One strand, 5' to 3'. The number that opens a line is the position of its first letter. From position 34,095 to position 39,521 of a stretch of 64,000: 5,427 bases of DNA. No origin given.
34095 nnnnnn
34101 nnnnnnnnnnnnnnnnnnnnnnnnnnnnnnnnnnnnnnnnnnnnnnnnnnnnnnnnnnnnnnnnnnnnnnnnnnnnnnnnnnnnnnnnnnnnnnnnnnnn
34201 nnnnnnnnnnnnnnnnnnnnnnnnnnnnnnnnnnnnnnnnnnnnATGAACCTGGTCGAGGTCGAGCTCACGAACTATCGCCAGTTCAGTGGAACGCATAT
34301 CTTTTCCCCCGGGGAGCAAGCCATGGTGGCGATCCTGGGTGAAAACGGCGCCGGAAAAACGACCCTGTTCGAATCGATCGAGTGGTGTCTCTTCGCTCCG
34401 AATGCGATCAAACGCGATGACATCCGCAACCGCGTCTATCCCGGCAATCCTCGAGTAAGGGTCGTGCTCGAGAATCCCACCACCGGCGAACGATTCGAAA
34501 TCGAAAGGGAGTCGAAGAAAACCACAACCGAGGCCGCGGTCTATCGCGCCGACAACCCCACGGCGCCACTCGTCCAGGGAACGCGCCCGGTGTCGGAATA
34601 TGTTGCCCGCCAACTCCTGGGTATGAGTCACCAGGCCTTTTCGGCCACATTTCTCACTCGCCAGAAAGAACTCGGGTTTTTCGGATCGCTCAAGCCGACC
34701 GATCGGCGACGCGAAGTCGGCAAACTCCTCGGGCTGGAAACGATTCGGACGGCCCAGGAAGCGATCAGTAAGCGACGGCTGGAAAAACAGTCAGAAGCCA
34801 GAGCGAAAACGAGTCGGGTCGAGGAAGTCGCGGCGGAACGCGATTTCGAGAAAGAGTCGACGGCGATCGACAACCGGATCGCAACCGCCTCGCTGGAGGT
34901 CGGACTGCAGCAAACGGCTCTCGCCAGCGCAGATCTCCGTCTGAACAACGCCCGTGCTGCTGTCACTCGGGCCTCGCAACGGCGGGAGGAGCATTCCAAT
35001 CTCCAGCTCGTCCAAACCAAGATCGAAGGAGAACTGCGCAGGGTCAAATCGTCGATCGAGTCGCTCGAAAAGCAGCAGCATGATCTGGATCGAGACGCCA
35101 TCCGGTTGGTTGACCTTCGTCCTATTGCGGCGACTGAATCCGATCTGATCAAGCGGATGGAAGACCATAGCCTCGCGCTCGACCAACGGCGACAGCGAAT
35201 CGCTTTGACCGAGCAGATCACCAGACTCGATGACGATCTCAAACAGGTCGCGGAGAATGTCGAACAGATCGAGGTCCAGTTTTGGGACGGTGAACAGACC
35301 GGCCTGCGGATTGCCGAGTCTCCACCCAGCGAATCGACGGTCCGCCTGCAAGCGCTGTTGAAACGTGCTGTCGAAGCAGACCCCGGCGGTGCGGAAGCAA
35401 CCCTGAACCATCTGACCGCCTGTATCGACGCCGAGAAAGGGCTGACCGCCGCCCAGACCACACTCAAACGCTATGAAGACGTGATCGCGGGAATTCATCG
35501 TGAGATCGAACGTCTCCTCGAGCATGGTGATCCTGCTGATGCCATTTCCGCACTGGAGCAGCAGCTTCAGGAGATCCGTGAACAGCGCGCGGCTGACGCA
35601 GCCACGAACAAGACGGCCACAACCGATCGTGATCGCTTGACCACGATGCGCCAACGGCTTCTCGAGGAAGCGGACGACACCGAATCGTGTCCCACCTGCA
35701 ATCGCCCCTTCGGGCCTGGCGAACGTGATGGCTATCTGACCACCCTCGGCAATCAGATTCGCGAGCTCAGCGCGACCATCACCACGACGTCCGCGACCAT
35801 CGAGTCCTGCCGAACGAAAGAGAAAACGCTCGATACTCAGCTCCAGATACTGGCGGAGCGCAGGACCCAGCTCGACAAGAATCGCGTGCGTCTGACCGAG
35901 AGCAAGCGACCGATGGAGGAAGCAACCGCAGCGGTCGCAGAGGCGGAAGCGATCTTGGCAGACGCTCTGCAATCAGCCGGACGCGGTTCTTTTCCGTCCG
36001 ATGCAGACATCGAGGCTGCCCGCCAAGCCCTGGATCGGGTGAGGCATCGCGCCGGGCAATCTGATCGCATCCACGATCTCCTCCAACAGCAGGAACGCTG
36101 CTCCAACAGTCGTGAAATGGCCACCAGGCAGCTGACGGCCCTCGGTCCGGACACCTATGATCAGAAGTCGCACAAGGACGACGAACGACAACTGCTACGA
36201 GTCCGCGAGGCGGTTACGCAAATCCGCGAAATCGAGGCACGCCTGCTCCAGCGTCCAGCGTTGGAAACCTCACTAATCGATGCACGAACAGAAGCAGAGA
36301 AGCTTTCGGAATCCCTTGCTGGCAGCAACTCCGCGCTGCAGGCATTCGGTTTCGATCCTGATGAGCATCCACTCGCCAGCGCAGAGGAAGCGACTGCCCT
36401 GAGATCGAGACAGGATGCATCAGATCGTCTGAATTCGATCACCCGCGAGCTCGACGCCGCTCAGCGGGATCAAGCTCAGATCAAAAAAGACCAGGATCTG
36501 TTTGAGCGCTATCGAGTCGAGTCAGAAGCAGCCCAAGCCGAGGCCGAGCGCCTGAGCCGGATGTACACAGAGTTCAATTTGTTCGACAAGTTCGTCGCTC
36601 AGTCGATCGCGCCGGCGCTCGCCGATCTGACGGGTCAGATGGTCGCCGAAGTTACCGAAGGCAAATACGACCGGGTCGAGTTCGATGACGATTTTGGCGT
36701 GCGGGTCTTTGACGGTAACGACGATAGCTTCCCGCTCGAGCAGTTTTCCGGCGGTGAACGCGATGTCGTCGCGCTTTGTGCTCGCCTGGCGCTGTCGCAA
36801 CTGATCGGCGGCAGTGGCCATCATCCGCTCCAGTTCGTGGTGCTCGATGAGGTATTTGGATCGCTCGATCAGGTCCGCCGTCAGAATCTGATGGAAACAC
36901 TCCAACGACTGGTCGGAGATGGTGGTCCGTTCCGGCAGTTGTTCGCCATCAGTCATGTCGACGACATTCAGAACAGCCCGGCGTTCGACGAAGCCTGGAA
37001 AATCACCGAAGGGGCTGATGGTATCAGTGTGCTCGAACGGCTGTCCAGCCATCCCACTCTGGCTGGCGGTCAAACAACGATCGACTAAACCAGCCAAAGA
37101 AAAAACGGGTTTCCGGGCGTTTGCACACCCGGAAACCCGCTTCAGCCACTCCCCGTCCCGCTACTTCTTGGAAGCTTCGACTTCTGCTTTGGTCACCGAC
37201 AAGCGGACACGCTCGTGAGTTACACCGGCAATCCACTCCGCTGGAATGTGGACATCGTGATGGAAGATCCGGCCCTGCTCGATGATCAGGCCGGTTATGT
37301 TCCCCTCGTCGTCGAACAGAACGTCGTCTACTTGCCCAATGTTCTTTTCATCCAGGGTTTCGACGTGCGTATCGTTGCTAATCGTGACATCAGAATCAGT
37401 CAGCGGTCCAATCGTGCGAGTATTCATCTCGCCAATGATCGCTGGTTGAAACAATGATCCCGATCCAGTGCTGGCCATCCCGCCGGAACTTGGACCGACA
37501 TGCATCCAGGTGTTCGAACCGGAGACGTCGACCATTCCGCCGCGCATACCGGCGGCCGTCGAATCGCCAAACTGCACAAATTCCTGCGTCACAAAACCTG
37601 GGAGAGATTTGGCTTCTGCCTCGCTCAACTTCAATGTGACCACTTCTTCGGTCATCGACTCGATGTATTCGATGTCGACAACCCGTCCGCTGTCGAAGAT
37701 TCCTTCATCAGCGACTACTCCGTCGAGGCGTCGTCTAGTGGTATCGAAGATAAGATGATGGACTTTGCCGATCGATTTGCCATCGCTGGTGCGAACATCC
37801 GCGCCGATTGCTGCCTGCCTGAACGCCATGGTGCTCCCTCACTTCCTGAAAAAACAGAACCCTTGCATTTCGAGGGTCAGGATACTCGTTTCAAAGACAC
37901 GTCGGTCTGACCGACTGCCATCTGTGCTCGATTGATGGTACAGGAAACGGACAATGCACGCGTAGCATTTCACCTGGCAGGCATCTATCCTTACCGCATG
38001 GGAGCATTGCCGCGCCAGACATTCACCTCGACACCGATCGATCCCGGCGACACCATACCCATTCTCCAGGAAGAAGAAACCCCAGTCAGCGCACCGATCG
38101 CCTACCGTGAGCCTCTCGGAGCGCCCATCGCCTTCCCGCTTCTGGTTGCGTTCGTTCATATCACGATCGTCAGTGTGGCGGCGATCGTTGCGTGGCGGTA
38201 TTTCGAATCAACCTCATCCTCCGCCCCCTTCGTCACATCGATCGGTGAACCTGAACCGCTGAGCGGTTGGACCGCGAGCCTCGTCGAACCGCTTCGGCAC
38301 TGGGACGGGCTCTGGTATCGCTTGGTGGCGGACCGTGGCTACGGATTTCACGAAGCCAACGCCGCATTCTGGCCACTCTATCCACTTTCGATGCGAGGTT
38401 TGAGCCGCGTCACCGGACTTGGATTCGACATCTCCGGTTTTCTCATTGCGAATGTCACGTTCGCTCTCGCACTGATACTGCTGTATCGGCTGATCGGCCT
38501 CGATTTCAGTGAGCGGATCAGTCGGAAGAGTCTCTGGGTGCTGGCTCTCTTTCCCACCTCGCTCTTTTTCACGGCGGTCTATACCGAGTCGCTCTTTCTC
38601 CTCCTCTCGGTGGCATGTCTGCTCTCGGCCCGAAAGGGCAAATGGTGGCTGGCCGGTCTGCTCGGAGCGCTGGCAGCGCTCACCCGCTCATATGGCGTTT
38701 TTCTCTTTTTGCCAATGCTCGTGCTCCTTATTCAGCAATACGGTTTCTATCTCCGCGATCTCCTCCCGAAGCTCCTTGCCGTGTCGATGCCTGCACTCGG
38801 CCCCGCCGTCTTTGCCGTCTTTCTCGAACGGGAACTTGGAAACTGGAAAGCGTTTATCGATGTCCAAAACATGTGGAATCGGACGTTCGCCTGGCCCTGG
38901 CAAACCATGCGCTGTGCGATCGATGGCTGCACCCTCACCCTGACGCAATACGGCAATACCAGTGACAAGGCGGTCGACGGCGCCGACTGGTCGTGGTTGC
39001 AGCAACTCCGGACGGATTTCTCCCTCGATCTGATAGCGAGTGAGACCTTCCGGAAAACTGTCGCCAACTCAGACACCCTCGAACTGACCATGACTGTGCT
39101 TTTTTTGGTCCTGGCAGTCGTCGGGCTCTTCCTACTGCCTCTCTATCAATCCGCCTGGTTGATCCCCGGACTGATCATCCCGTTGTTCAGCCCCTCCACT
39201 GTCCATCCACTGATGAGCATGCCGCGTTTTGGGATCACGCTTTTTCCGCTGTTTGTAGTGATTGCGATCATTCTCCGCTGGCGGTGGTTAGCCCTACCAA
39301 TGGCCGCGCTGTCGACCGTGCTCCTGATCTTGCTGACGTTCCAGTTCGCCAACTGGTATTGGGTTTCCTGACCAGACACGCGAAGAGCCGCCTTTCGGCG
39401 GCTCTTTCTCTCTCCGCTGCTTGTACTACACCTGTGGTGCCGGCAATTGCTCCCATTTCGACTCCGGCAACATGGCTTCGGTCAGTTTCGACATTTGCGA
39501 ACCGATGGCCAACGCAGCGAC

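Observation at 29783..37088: Complete archaeal-type NurA-HerA-Mre11-Rad50 end-resection gene set as one tight bacterial operon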

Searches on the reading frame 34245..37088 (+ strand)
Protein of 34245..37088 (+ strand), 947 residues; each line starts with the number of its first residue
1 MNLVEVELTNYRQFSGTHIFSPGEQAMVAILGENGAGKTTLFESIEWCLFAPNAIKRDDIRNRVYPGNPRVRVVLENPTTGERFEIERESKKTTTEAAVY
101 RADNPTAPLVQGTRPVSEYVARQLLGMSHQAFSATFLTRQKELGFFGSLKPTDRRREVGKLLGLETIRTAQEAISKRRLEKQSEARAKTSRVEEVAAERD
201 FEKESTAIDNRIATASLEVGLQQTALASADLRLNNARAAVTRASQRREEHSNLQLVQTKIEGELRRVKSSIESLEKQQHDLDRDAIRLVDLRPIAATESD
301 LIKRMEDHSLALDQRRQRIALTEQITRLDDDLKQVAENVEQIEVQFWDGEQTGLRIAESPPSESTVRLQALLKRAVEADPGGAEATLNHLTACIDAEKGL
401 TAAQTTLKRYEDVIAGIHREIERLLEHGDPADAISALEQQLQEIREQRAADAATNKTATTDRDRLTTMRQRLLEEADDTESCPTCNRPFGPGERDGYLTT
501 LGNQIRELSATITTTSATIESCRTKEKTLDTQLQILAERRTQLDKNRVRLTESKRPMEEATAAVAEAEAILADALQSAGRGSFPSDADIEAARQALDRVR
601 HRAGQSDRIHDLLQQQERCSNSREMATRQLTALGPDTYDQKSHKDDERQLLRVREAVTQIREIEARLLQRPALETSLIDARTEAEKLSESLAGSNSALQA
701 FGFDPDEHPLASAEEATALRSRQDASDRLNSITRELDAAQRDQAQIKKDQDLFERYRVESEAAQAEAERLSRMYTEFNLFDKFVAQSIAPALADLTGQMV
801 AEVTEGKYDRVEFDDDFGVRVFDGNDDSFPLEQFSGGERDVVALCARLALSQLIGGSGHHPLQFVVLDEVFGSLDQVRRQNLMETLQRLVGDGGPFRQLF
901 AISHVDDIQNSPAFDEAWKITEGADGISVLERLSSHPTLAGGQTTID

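Call 8: search_protein_families(library=pfam, proteins=[window:34245-37088:+], max_evalue=1)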
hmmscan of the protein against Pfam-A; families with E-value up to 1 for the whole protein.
window:34245-37088:+ (947 aa): 11 families
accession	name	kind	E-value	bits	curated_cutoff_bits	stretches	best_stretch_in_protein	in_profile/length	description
PF02463.25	SMC_N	-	2.9e-16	60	40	2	3-59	2-60/220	RecF/RecN/SMC N terminal domain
PF13476.12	AAA_23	-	4.1e-11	44.3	27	1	6-225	2-142/201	AAA domain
PF13558.12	SbcC_Walker_B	-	1.1e-08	35.7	27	1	831-887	30-89/90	SbcC/RAD50-like, Walker B motif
PF13304.12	AAA_21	-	3e-08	34.5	27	2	28-54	2-29/304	AAA domain, putative AbiEii toxin, Type IV TA system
PF13514.12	AAA_27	-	1.1e-07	32.1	22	1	1-181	1-172/206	AAA domain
PF00005.33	ABC_tran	-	6.8e-06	27.2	25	1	25-45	11-31/137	ABC transporter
PF13175.12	AAA_15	-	9.2e-06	25.9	32.1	1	1-71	1-55/374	AAA ATPase domain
PF13555.12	AAA_29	-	2.1e-05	24.6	27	1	4-53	2-50/61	P-loop containing region of AAA domain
PF04423.19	Rad50_zn_hook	-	0.0015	18.7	24.3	1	469-495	9-35/52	Rad50 zinc hook motif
PF13481.12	AAA_25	-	0.073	13.1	27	1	542-605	119-182/195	AAA domain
PF13401.12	AAA_22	-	0.93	10.3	27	0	25-44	5-24/130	AAA domain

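Call 9: search_protein_families(library=ncbifam, proteins=[window:34245-37088:+], max_evalue=1)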
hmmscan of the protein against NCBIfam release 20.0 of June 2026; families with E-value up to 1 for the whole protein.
window:34245-37088:+ (947 aa): 49 families (the best 25 are shown)
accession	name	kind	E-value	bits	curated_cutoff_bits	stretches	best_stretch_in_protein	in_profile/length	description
NF003034.1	PRK03918.1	equivalog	2.9e-35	121.5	700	1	1-888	1-839/878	DNA double-strand break repair ATPase Rad50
NF002572.0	PRK02224.1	equivalog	9.3e-31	106.9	1087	1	1-908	1-856/888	DNA double-strand break repair ATPase Rad50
NF041034.1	Rad50_Sulf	equivalog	5.5e-25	87.4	1000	2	1-340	1-321/872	DNA double-strand break repair ATPase Rad50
NF041035.1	Rad50_Halo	equivalog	7e-24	84.3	1000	1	1-908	1-856/883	DNA double-strand break repair ATPase Rad50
NF002244.0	PRK01156.1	equivalog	5.7e-22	77.6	847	1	5-911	5-875/895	DNA double-strand break repair ATPase Rad50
NF045487.1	ASRP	equivalog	5.5e-13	48.4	300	2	297-607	130-428/593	archaea-specific SMC-related protein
TIGR00611.2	recf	equivalog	4.2e-12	45.9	172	2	5-76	3-71/339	DNA replication/repair protein RecF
TIGR00618.1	sbcc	subfamily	1.3e-11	43.3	478.5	2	1-284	1-290/1043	exonuclease subunit SbcC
NF041752.4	sbcc_Bac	equivalog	3.9e-09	35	1420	1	530-908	740-1103/1130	exonuclease subunit SbcC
TIGR02168.1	SMC_prok_B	equivalog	2.8e-08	32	567.35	1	395-765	176-540/1181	chromosome segregation protein SMC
NF010068.0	PRK13548.1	equivalog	6.7e-08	31.9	261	2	832-892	136-192/261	heme ABC transporter ATP-binding protein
NF045780.1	TrlF_fam_ATP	equivalog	2.1e-07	30.1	350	1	27-414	311-670/944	TrlF family AAA-like ATPase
TIGR01166.1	cbiO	subfamily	3.2e-05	23.5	211.8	1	25-46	18-39/190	cobalt ABC transporter, ATP-binding protein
TIGR04521.1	ECF_ATPase_2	equivalog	3.4e-05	23.1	330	2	775-892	93-193/279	energy-coupling factor transporter ATPase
TIGR04520.1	ECF_ATPase_1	equivalog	3.5e-05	23.4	315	2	832-892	135-185/269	energy-coupling factor transporter ATPase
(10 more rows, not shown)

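Call 10: search_protein_families(library=padloc, proteins=[window:34245-37088:+], max_evalue=1)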
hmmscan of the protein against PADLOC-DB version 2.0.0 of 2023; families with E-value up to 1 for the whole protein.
window:34245-37088:+ (947 aa): 72 families (the best 25 are shown)
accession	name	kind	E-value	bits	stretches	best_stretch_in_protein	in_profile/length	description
PDLC03859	LmuB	-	4.8e-37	126.4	2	20-339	21-369/611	-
PDLC04135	mad3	-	8.6e-23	79.5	1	3-938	2-355/374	mads_3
PDLC02730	PbeC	-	1.7e-16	58.2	2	1-65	1-68/651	PbeC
PDLC02756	PbeC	-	1.5e-15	55.3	2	1-57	1-63/643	PbeC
PDLC02668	DndD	-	2.2e-15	54.7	2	1-57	1-62/659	DndD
PDLC03865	LmuB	-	3.2e-14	50.1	2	184-778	247-793/1007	-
PDLC02714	PbeC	-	8.7e-13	45.9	2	1-51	1-54/651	PbeC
PDLC02726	PbeC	-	6e-11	39.5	2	3-280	3-280/637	PbeC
PDLC02722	PbeC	-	7.9e-11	39.3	1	1-97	1-105/643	PbeC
PDLC02715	PbeC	-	7.4e-10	36.1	2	5-56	5-59/619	PbeC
PDLC02729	PbeC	-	1e-09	35.5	2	2-56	2-61/668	PbeC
PDLC02750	PbeC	-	1.2e-09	35.3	1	1-54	1-57/629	PbeC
PDLC02663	DndD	-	1.3e-09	35.5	2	1-57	1-65/675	DndD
PDLC02741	PbeC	-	1.6e-09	34.9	2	3-51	3-54/644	PbeC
PDLC00299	PtuA1|PtuA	-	2e-09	35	1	3-50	55-100/535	AAA ATPase domain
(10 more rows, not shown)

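Call 31: search_solved_structures(query=window:34245-37088:+, max_evalue=0.001)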
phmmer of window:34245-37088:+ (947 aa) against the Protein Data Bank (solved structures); distinct sequences matched with E-value up to 0.001: 18.
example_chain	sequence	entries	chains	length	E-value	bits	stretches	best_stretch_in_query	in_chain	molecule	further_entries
3aux_A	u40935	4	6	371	3e-22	82.1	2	3-185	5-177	DNA double-strand break repair rad50 ATPase | DNA double-strand break repair Rad50 ATPase,DNA double-strand break repair Rad50 ATPase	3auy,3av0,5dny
5f3w_B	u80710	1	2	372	3.9e-22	81.7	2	3-176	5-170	DNA double-strand break repair Rad50 ATPase,DNA double-strand break repair Rad50 ATPase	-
3qku_A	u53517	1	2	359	4.7e-12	48.4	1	786-911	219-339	DNA double-strand break repair rad50 ATPase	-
3qf7_A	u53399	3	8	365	5.6e-12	48.1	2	24-172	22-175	Rad50 | Probable DNA double-strand break repair Rad50 ATPase,Probable DNA double-strand break repa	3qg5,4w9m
3qkt_A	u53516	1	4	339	1.3e-11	46.9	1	778-911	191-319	DNA double-strand break repair rad50 ATPase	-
4nci_A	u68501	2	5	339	6.2e-11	44.6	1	778-911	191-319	DNA double-strand break repair Rad50 ATPase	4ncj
4nch_A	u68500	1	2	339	8.3e-11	44.2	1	779-911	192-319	DNA double-strand break repair Rad50 ATPase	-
4nck_A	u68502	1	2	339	1.2e-10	43.7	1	778-911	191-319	DNA double-strand break repair Rad50 ATPase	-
3tho_A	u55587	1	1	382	2.1e-10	42.9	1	23-170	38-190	Probable DNA double-strand break repair Rad50 ATPase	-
3qkr_B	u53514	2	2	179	1e-08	37.3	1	774-912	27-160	DNA double-strand break repair rad50 ATPase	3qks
1ii8_B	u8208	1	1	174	1.4e-08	36.9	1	780-912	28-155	Rad50 ABC-ATPase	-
1f2t_B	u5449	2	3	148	2.5e-08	36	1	789-915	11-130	RAD50 ABC-ATPASE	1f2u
1us8_B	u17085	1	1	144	1.6e-07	33.3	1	790-915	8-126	DNA DOUBLE-STRAND BREAK REPAIR RAD50 ATPASE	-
6qpq_A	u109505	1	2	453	1.7e-06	29.9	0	3-69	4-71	Structural maintenance of chromosomes protein,Structural maintenance of chromosomes protei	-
6zz6_A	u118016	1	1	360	3.7e-05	25.5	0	3-77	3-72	Structural maintenance of chromosomes protein 1,Structural maintenance of chromosomes prot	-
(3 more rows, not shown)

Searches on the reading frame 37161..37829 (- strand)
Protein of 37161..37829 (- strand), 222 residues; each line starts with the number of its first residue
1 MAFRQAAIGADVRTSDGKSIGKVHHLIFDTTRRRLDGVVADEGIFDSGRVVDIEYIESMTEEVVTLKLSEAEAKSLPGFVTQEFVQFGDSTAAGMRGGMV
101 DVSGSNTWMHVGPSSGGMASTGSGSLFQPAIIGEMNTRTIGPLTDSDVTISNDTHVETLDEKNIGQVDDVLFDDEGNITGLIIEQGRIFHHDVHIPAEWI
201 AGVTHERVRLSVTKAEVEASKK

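Call 37: search_protein_families(library=pfam, proteins=[window:37161-37829:-], max_evalue=0.001)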
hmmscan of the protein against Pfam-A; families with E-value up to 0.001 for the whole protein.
window:37161-37829:- (222 aa): 2 families
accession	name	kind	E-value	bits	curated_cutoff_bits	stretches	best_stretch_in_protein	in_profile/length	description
PF05239.21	PRC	-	8.1e-13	48.6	21.2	2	8-51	10-55/78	PRC-barrel domain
PF09939.14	DUF2171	-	4.6e-09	36.9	25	1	150-217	1-63/64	Uncharacterized protein conserved in bacteria (DUF2171)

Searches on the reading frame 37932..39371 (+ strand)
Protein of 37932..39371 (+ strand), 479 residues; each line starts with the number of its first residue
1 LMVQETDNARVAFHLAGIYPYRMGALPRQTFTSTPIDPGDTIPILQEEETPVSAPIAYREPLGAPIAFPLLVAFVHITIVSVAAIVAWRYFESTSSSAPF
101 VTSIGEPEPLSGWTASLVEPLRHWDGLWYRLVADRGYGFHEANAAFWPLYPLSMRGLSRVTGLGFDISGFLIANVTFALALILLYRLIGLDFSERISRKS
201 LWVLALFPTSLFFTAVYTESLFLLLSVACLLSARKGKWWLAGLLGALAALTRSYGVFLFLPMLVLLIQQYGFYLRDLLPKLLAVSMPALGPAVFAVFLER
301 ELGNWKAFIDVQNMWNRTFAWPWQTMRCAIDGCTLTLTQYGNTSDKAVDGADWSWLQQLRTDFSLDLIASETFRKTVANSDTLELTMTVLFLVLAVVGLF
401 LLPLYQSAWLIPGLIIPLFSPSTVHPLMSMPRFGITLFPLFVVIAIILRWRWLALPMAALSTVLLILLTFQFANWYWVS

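Call 37: search_protein_families(library=pfam, proteins=[window:37932-39371:+], max_evalue=0.001)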
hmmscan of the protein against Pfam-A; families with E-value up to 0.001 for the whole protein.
window:37932-39371:+ (479 aa): 2 families
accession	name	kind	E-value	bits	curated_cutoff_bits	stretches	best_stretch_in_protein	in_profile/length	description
PF04188.19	Mannosyl_trans2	-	3.5e-13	50.1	22.4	1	113-259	50-206/443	Mannosyltransferase (PIG-V)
PF13231.12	PMT_2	-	0.00075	20.2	26.1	1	166-282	21-146/160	Dolichyl-phosphate-mannose-protein mannosyltransferase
